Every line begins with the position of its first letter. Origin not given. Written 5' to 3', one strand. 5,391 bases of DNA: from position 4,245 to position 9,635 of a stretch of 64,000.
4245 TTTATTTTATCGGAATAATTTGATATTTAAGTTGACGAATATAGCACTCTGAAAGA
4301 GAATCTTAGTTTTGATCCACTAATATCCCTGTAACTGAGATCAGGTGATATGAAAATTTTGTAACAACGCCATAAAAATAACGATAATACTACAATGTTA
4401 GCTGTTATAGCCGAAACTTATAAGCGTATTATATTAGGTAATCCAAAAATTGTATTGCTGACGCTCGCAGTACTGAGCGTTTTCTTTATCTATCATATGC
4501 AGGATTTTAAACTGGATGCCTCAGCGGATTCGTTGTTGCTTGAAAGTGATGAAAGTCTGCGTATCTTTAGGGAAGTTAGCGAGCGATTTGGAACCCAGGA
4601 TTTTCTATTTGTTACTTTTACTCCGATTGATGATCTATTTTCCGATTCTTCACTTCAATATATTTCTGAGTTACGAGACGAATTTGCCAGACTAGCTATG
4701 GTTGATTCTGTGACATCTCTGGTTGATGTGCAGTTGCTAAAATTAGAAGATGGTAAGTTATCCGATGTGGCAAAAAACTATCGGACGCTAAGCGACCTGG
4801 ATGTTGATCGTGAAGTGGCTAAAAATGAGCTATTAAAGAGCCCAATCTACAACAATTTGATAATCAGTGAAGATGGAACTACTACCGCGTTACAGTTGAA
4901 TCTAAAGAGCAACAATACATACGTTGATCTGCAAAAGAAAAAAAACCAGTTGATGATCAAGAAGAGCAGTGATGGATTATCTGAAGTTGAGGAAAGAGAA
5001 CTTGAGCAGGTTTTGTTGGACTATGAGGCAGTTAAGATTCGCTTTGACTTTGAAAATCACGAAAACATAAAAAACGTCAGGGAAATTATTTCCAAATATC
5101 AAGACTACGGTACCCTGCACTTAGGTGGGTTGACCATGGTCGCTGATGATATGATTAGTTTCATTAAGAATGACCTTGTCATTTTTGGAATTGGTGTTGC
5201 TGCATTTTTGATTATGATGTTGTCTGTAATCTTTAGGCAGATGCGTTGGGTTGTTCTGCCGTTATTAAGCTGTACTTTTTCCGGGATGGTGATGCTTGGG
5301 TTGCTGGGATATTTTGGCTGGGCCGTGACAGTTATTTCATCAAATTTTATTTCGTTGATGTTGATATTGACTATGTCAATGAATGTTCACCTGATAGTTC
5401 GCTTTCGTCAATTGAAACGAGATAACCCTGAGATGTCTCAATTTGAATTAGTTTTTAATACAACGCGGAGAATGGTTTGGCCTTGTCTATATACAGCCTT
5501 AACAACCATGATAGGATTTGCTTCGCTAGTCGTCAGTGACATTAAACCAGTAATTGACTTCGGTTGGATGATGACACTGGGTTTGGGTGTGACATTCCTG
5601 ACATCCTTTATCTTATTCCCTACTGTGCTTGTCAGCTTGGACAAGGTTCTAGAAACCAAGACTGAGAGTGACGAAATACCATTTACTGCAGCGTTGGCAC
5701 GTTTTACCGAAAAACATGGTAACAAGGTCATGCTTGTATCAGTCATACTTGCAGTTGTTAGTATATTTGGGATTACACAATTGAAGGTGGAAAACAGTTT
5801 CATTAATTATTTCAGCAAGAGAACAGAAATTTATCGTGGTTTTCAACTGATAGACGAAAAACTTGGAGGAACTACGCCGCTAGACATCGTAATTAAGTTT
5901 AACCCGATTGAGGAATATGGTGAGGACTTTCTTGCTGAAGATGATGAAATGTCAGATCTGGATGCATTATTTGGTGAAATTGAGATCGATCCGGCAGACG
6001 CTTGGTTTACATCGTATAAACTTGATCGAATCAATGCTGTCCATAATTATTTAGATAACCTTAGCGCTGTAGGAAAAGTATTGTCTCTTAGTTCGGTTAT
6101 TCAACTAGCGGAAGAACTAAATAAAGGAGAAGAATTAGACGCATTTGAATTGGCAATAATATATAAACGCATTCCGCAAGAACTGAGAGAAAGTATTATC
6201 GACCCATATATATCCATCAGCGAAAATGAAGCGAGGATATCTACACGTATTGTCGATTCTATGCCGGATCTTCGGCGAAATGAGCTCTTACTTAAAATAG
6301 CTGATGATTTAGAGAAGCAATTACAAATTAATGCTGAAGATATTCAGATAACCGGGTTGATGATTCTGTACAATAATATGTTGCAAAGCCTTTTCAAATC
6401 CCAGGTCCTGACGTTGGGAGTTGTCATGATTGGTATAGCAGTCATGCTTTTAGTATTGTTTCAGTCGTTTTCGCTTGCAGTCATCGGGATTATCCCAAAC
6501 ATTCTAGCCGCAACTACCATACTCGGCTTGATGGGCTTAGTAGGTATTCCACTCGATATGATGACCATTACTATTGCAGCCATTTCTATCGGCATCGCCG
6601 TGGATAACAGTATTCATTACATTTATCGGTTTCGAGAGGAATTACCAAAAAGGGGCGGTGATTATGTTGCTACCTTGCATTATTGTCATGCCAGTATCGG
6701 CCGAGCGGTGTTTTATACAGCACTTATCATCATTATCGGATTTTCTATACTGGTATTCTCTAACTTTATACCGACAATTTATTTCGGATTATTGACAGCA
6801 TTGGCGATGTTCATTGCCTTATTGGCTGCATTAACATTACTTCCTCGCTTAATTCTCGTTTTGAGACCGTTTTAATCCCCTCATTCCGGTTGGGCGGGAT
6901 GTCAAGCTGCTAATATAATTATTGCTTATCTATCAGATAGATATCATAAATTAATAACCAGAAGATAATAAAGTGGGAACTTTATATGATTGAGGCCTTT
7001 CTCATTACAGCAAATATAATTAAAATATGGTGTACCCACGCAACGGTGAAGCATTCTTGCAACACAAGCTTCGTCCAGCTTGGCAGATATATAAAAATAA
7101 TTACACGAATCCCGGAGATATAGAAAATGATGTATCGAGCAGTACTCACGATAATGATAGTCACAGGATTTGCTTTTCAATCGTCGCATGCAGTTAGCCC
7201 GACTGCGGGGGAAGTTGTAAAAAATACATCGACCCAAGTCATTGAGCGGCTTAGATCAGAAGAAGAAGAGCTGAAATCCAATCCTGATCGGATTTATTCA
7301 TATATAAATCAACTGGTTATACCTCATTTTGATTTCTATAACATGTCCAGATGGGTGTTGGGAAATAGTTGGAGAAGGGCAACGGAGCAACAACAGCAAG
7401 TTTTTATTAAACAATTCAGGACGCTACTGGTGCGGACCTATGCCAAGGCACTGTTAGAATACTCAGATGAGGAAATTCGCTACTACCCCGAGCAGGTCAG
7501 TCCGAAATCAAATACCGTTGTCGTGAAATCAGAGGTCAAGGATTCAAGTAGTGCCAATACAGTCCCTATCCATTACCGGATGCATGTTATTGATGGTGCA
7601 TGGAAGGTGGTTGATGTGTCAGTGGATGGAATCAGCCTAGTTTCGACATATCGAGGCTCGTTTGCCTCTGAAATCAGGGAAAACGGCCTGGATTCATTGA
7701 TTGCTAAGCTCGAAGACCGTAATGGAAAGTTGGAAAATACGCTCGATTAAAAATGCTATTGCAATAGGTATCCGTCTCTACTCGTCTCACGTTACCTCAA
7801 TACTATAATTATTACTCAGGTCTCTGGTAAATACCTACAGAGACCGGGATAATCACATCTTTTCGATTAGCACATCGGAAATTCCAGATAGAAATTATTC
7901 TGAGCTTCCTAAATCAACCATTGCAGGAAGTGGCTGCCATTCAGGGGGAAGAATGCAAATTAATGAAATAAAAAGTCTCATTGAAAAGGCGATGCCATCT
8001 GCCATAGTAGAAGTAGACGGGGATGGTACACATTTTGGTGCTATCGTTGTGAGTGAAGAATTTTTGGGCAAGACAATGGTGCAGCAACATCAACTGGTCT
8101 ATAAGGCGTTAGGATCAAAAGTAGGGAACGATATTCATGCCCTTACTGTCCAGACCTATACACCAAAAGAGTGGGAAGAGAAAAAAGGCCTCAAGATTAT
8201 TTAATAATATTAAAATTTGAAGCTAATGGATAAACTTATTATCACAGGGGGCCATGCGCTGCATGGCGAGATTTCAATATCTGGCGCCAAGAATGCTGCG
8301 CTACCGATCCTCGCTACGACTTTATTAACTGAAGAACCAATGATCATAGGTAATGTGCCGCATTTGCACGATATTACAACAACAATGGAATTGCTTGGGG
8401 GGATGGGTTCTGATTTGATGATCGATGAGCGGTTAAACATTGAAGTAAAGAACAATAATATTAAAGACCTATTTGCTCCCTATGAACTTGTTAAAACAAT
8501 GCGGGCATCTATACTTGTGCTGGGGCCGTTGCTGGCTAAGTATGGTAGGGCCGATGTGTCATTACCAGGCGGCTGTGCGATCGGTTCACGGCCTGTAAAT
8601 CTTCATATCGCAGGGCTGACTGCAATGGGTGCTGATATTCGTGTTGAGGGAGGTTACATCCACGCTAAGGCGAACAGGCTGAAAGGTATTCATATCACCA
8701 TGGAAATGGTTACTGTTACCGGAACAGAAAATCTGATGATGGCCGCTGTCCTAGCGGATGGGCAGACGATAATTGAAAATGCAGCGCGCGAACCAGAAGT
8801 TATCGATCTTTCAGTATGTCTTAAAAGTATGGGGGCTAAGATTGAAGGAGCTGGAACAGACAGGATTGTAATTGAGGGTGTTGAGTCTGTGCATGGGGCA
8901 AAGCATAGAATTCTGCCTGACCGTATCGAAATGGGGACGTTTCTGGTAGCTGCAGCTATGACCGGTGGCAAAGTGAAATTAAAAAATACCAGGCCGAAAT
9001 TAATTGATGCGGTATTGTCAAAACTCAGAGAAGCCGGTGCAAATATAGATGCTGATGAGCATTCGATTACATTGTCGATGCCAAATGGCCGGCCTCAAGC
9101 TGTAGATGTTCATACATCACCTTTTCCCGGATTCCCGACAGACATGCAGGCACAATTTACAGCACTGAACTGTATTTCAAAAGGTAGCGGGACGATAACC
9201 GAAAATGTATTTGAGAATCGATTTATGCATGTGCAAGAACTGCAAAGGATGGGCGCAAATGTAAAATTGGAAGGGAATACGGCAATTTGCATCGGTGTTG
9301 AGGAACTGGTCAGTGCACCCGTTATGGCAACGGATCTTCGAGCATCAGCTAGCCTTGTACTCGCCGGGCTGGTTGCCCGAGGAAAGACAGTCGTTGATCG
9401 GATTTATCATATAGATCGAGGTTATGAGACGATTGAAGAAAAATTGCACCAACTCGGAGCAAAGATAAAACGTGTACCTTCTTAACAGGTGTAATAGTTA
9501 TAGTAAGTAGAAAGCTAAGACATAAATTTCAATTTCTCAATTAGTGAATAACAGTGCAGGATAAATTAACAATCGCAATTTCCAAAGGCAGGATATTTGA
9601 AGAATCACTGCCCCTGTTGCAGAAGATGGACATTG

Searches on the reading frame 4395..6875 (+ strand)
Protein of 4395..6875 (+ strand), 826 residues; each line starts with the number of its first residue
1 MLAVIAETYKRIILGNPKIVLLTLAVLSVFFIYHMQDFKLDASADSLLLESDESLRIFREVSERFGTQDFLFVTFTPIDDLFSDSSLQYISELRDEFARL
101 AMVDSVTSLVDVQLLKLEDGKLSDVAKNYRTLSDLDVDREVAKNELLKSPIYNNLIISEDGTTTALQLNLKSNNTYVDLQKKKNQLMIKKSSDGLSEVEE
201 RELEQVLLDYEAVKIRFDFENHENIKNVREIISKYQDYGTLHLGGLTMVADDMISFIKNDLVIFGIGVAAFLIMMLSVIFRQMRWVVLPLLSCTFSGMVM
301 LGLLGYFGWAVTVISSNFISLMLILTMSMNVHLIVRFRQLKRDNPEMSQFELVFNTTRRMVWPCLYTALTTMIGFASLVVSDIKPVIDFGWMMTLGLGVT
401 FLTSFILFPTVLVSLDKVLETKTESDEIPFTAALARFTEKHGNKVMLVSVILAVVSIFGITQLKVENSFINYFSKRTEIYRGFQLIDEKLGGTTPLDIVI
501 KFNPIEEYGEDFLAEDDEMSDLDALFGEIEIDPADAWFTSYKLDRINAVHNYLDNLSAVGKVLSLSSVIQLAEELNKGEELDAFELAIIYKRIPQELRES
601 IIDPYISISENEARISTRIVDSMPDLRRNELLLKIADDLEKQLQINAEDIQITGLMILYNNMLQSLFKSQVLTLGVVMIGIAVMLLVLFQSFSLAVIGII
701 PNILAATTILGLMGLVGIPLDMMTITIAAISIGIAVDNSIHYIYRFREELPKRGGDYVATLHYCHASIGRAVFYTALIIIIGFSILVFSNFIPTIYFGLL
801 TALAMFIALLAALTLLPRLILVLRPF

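Call 37: search_protein_families(library=ncbifam, proteins=[window:4395-6875:+], max_evalue=0.00001)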
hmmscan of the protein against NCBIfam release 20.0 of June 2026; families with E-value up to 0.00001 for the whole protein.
window:4395-6875:+ (826 aa): 8 families
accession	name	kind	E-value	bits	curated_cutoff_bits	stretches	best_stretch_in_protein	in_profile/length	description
TIGR00921.1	2A067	subfamily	5.2e-55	186.8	351.9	2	561-822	475-733/733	hydrophobe/amphiphile efflux-3 (HAE3) family transporter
TIGR03480.1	HpnN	hypoth_equivalog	1.2e-30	106.2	751.85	2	242-485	252-491/862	hopanoid biosynthesis associated RND transporter like protein HpnN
TIGR00833.1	actII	subfamily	4.2e-27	94.8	874.7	2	221-501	133-422/910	MMPL family RND transporter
NF052374.1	HopndTporHpnN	equivalog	4.6e-26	91.2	1100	2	206-472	220-481/858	hopanoid transporter HpnN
NF009583.0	PRK13024.1-3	subfamily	7.9e-11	40.7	721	1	210-423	531-741/755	protein translocase subunit SecDF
NF052608.1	TrhMmycExpMmpL3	equivalog_domain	7.5e-09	34.4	1400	1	637-823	152-341/992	trehalose monomycolate exporter MmpL3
TIGR00966.2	transloc_SecF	equivalog_domain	1.2e-08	34.9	160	1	187-414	54-278/279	protein translocase subunit SecF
NF045600.2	BstA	equivalog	5.5e-07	27.9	1400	0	271-411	761-893/903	sterol transporter cytoplasmic membrane protein BstA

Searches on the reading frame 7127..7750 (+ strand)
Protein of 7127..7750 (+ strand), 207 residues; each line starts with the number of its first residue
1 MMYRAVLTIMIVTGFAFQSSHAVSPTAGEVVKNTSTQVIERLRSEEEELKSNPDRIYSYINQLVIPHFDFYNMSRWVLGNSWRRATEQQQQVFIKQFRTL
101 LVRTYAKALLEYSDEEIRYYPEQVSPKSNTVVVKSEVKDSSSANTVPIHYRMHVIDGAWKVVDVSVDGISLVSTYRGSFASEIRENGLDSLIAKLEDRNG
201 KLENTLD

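Call 37: search_protein_families(library=ncbifam, proteins=[window:7127-7750:+], max_evalue=0.00001)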
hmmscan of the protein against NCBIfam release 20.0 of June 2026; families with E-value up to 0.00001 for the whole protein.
window:7127-7750:+ (207 aa): 2 families
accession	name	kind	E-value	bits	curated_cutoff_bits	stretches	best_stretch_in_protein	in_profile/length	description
TIGR03481.1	HpnM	hypoth_equivalog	1.2e-30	106.3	160.1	1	20-201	21-197/200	hopanoid biosynthesis associated membrane protein HpnM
NF011697.0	PRK15117.1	equivalog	2.7e-22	79.6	195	1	2-197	2-199/211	phospholipid-binding protein MlaC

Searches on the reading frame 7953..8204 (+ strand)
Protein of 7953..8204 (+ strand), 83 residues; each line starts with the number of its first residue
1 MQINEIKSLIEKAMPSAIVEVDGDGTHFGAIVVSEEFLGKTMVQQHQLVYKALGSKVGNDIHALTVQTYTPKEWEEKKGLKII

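Call 37: search_protein_families(library=ncbifam, proteins=[window:7953-8204:+], max_evalue=0.00001)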
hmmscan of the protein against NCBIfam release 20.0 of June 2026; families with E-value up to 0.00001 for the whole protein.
window:7953-8204:+ (83 aa): 1 family
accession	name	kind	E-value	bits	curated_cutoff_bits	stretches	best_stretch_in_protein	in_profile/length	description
NF008638.0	PRK11628.1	equivalog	1.6e-12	47.4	137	1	23-77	34-88/105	transcriptional regulator BolA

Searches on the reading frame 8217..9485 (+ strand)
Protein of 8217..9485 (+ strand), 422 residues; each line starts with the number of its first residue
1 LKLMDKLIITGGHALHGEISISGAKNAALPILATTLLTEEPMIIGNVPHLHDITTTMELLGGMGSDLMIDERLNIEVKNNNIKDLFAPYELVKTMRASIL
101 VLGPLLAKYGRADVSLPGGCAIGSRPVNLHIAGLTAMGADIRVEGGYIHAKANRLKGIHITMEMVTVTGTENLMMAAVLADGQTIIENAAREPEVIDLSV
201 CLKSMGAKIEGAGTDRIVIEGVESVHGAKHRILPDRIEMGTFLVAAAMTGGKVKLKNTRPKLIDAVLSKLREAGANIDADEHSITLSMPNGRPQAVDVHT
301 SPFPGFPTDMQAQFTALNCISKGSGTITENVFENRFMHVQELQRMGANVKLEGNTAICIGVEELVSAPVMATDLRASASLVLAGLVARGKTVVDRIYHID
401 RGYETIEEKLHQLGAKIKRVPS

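Call 37: search_protein_families(library=ncbifam, proteins=[window:8217-9485:+], max_evalue=0.00001)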
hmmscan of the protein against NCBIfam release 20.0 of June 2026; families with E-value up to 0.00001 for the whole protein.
window:8217-9485:+ (422 aa): 5 families
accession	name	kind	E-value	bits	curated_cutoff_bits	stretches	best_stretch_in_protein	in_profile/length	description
NF006873.0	PRK09369.1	subfamily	1.7e-182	606.8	297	1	4-420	1-417/419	UDP-N-acetylglucosamine 1-carboxyvinyltransferase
TIGR01072.1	murA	equivalog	5.4e-177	588.7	392.7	1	4-419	1-416/416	UDP-N-acetylglucosamine 1-carboxyvinyltransferase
NF009470.0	PRK12830.1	equivalog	6.9e-143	476.3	552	1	4-420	1-415/417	UDP-N-acetylglucosamine 1-carboxyvinyltransferase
TIGR01356.1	aroA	equivalog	7.9e-18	64.5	287.25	1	17-415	1-414/415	3-phosphoshikimate 1-carboxyvinyltransferase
NF011381.1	PRK14806.1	equivalog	2e-12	46.2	902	1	8-282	305-583/733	bifunctional prephenate dehydrogenase/3-phosphoshikimate 1-carboxyvinyltransferase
